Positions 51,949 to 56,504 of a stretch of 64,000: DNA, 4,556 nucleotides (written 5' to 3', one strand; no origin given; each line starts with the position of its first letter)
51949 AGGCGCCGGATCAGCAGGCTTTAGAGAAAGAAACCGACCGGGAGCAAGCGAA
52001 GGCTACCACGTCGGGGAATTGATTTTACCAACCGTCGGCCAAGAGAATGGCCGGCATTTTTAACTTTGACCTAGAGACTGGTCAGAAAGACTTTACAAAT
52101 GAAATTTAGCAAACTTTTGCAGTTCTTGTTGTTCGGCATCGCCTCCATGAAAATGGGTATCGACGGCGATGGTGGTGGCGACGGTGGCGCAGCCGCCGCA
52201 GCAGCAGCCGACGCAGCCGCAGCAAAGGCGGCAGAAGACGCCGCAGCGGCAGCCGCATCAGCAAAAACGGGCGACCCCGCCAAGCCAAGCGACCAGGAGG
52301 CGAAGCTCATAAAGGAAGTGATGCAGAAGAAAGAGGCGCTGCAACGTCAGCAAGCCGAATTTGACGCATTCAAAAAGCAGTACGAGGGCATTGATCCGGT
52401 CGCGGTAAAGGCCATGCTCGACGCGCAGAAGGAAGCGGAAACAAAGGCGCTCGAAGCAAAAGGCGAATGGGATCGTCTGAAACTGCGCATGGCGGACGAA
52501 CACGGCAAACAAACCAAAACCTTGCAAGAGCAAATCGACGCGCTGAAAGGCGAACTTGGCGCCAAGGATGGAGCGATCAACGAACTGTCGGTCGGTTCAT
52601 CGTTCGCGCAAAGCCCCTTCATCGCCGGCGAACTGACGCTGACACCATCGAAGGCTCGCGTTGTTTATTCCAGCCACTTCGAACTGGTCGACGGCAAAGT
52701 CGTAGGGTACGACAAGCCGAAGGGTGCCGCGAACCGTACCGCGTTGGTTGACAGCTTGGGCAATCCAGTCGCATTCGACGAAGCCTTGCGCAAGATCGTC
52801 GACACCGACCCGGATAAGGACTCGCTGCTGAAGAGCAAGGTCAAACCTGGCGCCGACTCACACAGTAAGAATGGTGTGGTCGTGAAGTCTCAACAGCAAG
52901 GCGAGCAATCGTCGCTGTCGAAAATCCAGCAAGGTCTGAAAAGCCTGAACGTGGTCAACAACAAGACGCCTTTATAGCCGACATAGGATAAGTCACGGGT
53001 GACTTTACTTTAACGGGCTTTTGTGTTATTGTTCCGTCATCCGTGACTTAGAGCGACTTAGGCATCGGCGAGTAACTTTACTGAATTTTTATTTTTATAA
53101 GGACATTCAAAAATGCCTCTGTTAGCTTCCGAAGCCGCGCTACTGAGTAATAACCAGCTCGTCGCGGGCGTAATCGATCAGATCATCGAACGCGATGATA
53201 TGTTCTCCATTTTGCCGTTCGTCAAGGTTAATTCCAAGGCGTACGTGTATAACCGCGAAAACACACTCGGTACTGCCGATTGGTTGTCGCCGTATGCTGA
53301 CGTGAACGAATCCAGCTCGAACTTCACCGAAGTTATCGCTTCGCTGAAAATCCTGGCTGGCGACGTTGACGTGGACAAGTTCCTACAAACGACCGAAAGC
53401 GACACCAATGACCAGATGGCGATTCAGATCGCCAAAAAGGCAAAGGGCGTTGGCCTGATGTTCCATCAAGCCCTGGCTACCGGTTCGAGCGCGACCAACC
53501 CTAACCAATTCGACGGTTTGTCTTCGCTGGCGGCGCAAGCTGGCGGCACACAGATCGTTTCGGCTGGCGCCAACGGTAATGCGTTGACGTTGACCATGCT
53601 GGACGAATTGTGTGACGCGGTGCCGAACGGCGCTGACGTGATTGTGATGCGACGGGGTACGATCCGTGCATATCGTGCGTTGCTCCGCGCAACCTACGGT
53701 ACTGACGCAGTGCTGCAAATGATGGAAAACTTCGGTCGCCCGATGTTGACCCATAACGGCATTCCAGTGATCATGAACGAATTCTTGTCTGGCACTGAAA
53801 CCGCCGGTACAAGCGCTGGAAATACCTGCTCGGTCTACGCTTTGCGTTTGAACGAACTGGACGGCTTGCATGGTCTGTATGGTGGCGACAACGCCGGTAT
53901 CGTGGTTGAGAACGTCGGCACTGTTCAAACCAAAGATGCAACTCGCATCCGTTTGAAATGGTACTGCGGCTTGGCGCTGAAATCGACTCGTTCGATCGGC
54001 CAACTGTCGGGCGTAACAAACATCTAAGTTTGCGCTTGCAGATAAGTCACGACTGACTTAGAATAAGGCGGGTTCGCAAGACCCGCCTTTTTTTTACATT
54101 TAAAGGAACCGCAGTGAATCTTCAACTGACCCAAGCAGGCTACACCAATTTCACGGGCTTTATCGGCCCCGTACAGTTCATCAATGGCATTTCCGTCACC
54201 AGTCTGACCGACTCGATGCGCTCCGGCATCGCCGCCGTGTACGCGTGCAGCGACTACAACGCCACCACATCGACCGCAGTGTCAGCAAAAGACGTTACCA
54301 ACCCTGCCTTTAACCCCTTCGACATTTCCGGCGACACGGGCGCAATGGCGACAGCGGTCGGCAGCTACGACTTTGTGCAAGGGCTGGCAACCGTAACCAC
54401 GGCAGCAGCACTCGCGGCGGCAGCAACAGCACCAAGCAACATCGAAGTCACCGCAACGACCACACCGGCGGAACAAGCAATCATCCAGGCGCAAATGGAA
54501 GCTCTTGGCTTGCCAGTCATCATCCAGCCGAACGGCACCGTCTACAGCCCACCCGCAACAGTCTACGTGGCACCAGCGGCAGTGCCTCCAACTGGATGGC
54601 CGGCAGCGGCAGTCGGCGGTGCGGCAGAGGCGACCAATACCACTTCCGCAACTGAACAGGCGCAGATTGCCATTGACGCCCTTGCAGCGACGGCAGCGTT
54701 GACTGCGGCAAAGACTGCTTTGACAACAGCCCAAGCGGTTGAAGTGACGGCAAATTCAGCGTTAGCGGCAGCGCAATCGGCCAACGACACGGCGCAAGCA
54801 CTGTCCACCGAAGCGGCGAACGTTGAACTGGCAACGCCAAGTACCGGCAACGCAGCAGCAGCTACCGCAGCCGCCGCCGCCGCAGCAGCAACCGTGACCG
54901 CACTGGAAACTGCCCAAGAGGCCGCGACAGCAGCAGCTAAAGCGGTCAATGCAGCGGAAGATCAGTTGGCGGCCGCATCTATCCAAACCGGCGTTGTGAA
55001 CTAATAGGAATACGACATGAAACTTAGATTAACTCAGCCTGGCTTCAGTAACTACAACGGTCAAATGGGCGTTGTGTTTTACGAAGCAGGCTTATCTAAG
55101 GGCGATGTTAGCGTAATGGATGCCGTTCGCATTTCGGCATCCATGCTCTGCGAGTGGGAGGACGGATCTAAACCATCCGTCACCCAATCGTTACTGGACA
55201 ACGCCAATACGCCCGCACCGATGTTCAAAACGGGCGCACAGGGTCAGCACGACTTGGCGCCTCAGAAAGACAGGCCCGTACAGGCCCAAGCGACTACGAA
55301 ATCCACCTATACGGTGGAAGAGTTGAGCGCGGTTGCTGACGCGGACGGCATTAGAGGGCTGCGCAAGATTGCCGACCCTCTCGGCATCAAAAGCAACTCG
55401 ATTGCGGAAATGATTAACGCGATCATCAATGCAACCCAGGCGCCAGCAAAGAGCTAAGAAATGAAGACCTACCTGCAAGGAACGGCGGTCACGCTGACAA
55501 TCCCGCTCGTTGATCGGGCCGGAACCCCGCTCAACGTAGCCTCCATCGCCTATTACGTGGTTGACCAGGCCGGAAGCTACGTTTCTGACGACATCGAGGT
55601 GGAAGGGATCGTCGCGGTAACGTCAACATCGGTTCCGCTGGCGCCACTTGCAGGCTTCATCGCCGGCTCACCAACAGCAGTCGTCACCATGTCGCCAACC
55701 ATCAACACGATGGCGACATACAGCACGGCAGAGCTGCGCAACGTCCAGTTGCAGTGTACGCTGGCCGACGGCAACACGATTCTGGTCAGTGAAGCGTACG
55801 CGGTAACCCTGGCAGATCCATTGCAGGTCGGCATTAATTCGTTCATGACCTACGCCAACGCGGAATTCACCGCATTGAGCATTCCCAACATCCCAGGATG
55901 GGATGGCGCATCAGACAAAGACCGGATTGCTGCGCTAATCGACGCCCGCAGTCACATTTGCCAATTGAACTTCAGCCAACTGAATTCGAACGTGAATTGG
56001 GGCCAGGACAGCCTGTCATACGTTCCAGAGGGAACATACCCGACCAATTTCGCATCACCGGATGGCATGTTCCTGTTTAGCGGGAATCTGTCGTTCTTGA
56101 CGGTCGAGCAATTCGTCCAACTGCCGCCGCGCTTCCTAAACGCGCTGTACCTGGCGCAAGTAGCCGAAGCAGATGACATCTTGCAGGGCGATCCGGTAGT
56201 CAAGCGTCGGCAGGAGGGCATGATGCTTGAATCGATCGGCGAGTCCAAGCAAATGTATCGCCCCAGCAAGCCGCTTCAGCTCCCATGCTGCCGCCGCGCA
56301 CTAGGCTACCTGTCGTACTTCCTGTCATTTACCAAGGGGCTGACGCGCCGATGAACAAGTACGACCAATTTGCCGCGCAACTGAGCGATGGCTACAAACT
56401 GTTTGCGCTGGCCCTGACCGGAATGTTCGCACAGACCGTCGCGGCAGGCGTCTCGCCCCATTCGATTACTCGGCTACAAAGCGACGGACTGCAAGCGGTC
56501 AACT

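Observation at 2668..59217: Element-wide regulon: about 22 copies of an 18-bp palindrome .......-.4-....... over early, middle and late promoters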

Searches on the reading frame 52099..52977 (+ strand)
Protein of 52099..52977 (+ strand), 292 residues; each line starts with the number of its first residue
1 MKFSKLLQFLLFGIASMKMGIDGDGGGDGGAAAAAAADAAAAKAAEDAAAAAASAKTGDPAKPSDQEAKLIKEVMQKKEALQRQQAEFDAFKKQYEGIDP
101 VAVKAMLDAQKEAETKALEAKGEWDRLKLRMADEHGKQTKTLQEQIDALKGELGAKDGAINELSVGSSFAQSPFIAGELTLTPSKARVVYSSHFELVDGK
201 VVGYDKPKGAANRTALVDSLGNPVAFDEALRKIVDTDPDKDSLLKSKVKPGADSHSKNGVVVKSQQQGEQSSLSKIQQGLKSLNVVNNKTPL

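Call 10: search_protein_families(library=phrogs, proteins=[window:52099-52977:+], max_evalue=0.001)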
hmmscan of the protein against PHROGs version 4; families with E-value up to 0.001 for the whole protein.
window:52099-52977:+ (292 aa): 3 families
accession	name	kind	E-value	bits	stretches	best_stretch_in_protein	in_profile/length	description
phrog_206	-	head and packaging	4.4e-37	129.2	1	38-282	16-251/263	head scaffolding protein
phrog_7402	-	unknown function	1.3e-27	97.7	1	164-282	2-119/123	-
phrog_784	-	unknown function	2e-17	64.7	1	68-278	43-240/250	-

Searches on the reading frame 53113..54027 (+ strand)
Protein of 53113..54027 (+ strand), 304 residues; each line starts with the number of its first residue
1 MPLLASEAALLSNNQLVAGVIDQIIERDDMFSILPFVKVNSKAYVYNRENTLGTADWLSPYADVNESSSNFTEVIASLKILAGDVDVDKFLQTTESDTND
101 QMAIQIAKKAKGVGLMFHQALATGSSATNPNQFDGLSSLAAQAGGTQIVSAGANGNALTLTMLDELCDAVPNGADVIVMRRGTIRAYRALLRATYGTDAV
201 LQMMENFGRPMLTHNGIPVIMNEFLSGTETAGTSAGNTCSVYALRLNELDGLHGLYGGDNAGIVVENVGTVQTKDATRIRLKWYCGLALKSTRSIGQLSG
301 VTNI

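Call 10: search_protein_families(library=phrogs, proteins=[window:53113-54027:+], max_evalue=0.001)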
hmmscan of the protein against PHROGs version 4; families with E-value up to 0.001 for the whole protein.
window:53113-54027:+ (304 aa): 2 families
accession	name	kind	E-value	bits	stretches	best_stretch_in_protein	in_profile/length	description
phrog_212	-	head and packaging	6.7e-89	299.2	1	1-303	4-295/301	major head protein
phrog_31318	-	unknown function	2.2e-60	203.7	1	159-304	2-147/147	-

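Call 18: search_dna_similar(query=window:53113-54027:+, collection=phages, mode=protein, max_rows=30)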
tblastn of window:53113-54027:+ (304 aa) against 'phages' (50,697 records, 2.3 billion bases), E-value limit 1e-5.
Records with a match: 274; places in all: 276; records where one place covers at least 80% of the query: 269.
Best place of each record, by identity: <60% 274.
By first word of the organism name: Pseudomonas 89; Caulobacter 39; Xanthomonas 24; Paenibacillus 13; Brevundimonas 13; Stenotrophomonas 11; Rhizobium 10; Bordetella 9; Streptomyces 9; Klebsiella 6; and 23 more.
By host as written in the record: Pseudomonas aeruginosa 31; Pseudomonas aeruginosa PAO1 23; Caulobacter vibrioides CB15 22; - 14; Paenibacillus larvae 11; Bordetella bronchiseptica ATCC 10580 9; Pseudomonas aeruginosa PA14 8; Brevundimonas pondensis LVF1 8; and 79 more.
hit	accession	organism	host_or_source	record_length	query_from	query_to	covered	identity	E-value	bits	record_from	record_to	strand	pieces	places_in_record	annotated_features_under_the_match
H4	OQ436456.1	Xanthomonas phage JGB6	Xanthomonas sp.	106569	1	304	98%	59.4%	1e-82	353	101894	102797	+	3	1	major capsid protein (x3)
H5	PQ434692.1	Stenotrophomonas phage ANB28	Stenotrophomonas maltophilia B28B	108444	19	304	94%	58.7%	2e-99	325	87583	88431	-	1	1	hypothetical protein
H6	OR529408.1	Stenotrophomonas phage BUCTxx99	Stenotrophomonas maltophilia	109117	19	304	94%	58.7%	2e-99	325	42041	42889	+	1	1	major capsid protein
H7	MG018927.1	Pseudomonas phage nickie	Pseudomonas syringae pv. avii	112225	1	304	100%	51.8%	7e-88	292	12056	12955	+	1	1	major capsid protein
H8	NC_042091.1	Pseudomonas phage nickie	Pseudomonas syringae pv. avii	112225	1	304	100%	51.8%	7e-88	292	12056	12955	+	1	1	major capsid protein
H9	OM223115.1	Pseudomonas phage hairong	Pseudomonas syringae pv. actinidiae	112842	1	304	100%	50.5%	1e-84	282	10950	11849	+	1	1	major capsid protein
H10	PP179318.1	Pseudomonas phage Nican01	Pseudomonas syringae CC0094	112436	1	304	100%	50.2%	1e-84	282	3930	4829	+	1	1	major capsid protein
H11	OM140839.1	Pseudomonas phage ZY21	Pseudomonas syringae pv. actinidiae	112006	1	304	100%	49.8%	5e-84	281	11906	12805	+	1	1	major capsid protein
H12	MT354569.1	Pseudomonas phage phiK7B1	Pseudomonas syringae pv. actinidiae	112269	1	304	100%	49.8%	5e-84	281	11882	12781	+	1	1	major capsid protein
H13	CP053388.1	Escherichia phage CMS-2020a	Escherichia coli strain SCU-107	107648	19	301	93%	53.2%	2e-85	285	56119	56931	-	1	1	record has no annotation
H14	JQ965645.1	Salmonella phage SSU5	Salmonella enterica subsp. enterica ...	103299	19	301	93%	52.6%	2e-86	288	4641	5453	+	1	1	putative major capsid protein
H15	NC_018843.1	Salmonella phage SSU5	Salmonella enterica subsp. enterica ...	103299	19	301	93%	52.6%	2e-86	288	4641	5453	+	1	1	putative major capsid protein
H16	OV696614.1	Escherichia phage Cyrano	-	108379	19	301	93%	52.5%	8e-85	283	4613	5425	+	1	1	MCP Major Capsid Protein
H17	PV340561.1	Escherichia phage PhiR41_1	Escherichia coli str. K-12 substr. ...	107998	19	301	93%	51.4%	2e-86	287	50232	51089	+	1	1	hypothetical protein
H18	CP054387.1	Escherichia phage CMS-2020a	Escherichia coli strain SCU-175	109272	19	301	93%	51.4%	2e-86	287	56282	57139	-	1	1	record has no annotation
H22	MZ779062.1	Klebsiella phage pJN2-26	horse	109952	19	301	93%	50.4%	9e-84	280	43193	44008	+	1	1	putative major capsid protein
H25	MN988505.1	Rhizobium phage RHph_N1_10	Rhizobium phaseoli N1_10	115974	19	304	94%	49.3%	1e-87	291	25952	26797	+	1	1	major capsid protein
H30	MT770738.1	Rhizobium phage B1VFA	Rhizobium leguminosarum VF39SM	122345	19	301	93%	44.2%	2e-74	253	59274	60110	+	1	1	putative major capsid protein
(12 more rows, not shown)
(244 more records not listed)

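Call 26: get_annotated_region(hit=H4, flank=300)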
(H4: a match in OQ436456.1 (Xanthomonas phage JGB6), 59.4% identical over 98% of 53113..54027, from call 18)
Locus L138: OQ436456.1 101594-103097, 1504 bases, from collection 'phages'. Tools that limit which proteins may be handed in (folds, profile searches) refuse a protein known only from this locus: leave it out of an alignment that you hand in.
description: Xanthomonas phage JGB6, complete genome.
organism: Xanthomonas phage JGB6 (NCBI taxid 3032414)
taxonomy: Viruses; Duplodnaviria; Heunggongvirae; Uroviricota; Caudoviricetes
host: Xanthomonas sp.; source: soil; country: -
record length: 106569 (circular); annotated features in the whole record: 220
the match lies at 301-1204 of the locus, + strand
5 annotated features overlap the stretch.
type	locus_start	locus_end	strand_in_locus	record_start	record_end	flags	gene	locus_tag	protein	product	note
CDS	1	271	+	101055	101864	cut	-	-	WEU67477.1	hypothetical protein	-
CDS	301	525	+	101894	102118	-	-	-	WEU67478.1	major capsid protein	-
CDS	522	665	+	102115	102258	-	-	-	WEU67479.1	major capsid protein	-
CDS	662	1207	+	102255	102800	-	-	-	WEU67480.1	major capsid protein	-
CDS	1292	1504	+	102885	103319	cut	-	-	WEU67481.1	hypothetical protein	-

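Call 27: get_annotated_region(hit=H14, flank=300)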
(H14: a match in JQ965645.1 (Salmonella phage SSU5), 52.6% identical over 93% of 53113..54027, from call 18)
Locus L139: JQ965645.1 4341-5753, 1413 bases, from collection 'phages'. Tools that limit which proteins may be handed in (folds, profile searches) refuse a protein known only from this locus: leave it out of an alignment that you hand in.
description: Salmonella phage SSU5, complete genome.
organism: Salmonella phage SSU5 (NCBI taxid 1177632)
taxonomy: Viruses; Duplodnaviria; Heunggongvirae; Uroviricota; Caudoviricetes
host: Salmonella enterica subsp. enterica serovar Typhimurium strain LT2; source: -; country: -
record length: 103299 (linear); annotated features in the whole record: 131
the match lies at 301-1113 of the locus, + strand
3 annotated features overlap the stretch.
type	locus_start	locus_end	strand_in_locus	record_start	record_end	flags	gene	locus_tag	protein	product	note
CDS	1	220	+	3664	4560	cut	-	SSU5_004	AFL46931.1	hypothetical protein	-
CDS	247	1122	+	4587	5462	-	-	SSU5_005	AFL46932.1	putative major capsid protein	-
CDS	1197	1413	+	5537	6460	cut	-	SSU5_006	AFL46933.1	putative Ig-like domain-containing protein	-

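Call 28: get_annotated_region(hit=H25, flank=300)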
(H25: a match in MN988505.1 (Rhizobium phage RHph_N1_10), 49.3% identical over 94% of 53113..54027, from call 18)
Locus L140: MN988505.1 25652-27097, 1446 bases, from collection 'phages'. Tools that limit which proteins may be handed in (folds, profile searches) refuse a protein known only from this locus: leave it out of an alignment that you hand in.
description: Rhizobium phage RHph_N1_10, complete genome.
organism: Rhizobium phage RHph_N1_10 (NCBI taxid 2509740)
taxonomy: Viruses; Duplodnaviria; Heunggongvirae; Uroviricota; Caudoviricetes
host: Rhizobium phaseoli N1_10; source: agricultural lands; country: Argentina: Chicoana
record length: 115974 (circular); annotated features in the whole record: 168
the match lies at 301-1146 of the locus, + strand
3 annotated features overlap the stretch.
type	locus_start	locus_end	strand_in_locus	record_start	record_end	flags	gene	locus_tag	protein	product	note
CDS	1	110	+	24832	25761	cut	-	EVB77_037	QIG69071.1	hypothetical protein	-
CDS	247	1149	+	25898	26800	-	-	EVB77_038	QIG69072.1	major capsid protein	-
CDS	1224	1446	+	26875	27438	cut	-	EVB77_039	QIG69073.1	hypothetical protein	-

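Call 29: get_annotated_region(hit=H30, flank=300)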
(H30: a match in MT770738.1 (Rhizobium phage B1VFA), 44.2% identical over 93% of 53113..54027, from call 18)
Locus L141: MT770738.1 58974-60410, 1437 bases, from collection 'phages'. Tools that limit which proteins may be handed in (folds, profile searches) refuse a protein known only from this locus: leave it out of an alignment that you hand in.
description: Rhizobium phage B1VFA, complete genome.
organism: Rhizobium phage B1VFA (NCBI taxid 2759201)
taxonomy: Viruses; Duplodnaviria; Heunggongvirae; Uroviricota; Caudoviricetes
host: Rhizobium leguminosarum VF39SM; source: -; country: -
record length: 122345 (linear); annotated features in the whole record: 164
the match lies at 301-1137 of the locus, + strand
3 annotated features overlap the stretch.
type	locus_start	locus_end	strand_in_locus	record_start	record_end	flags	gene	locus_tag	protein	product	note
CDS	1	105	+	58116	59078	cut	-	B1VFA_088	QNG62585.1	hypothetical protein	-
CDS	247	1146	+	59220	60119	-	-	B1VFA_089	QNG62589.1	putative major capsid protein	-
CDS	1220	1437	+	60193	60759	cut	-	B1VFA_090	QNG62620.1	hypothetical protein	-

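Call 30: get_annotated_region(hit=H22, flank=300)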
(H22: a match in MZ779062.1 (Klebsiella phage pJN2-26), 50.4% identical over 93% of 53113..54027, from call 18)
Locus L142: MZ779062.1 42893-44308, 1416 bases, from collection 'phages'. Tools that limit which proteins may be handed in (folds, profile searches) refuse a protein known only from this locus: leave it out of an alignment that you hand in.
description: Klebsiella phage pJN2-26, complete genome.
organism: Klebsiella phage pJN2-26 (NCBI taxid 2873443)
taxonomy: Viruses; Duplodnaviria; Heunggongvirae; Uroviricota; Caudoviricetes
host: horse; source: horse tracheal aspirate; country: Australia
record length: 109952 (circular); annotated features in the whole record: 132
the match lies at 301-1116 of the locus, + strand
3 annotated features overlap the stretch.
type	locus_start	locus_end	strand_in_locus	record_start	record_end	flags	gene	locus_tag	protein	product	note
CDS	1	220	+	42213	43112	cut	-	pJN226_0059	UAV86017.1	hypothetical protein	-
CDS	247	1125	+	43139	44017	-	-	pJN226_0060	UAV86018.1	putative major capsid protein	-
CDS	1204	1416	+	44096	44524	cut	-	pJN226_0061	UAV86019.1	putative Ig-like domain containing protein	Bacterial Ig-like domain (group 2)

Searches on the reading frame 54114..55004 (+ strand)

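Call 10: search_protein_families(library=phrogs, proteins=[window:54114-55004:+], max_evalue=0.001)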
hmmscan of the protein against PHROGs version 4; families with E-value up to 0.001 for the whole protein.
window:54114-55004:+ (296 aa): 1 family
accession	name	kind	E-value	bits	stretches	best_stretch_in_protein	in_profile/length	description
phrog_916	-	unknown function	2.5e-07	32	1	1-92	4-68/220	-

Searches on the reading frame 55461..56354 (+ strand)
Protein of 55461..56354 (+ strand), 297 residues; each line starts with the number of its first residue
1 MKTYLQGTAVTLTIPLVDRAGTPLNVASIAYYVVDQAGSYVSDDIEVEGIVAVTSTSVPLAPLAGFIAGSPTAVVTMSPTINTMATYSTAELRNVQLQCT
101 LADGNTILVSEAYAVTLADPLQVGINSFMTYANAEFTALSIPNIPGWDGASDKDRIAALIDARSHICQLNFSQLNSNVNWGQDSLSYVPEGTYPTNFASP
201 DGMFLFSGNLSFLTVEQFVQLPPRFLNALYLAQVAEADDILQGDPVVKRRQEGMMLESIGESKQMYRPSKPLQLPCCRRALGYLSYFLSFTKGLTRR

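Call 10: search_protein_families(library=phrogs, proteins=[window:55461-56354:+], max_evalue=0.001)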
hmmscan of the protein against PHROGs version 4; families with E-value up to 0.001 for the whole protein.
window:55461-56354:+ (297 aa): 1 family
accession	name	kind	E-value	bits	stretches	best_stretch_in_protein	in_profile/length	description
phrog_912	-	unknown function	2.4e-50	172.3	1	1-293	2-270/274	-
